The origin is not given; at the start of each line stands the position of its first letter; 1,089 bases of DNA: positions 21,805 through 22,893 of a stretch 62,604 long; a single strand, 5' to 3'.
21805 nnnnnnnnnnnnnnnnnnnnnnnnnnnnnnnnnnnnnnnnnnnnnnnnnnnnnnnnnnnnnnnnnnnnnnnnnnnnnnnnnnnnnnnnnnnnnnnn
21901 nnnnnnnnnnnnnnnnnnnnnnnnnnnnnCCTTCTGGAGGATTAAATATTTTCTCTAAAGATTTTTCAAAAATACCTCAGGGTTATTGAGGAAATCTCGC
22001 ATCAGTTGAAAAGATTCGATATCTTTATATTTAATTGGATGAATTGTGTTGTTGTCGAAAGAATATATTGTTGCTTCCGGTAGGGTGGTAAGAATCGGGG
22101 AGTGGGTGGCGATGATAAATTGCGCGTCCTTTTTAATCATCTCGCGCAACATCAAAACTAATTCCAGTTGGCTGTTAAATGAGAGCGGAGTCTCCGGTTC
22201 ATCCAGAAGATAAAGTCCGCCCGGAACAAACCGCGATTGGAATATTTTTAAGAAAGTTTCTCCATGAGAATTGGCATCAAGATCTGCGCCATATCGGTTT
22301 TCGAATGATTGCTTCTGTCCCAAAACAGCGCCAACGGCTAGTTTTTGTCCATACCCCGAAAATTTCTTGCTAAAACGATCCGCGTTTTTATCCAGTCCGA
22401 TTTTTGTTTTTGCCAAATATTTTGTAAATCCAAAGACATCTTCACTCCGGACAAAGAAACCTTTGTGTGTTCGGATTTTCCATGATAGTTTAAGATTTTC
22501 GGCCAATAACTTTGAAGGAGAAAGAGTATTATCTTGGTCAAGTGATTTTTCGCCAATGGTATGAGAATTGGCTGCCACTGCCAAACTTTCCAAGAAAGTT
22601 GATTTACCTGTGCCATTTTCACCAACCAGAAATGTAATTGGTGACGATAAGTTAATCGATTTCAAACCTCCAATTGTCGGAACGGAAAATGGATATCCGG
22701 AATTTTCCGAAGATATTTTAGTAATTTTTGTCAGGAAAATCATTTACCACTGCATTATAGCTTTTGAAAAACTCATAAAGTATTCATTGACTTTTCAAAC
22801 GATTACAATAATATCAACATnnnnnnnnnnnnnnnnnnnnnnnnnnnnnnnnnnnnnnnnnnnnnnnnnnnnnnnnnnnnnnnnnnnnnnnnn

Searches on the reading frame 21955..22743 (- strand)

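Call 68: search_protein_families(library=pfam, proteins=[window:21955-22743:-], max_evalue=0.00001)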
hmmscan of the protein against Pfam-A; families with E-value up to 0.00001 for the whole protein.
window:21955-22743:- (262 aa): 4 families
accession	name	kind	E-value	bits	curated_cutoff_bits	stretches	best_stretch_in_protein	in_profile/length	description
PF13304.12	AAA_21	-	2.8e-13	51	27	1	173-218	257-302/304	AAA domain, putative AbiEii toxin, Type IV TA system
PF13175.12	AAA_15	-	7.3e-12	46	32.1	0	29-61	18-50/374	AAA ATPase domain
PF02463.25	SMC_N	-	9.3e-08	32.2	40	0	29-55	19-45/220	RecF/RecN/SMC N terminal domain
PF13476.12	AAA_23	-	1.1e-07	33.2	27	1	28-62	13-47/201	AAA domain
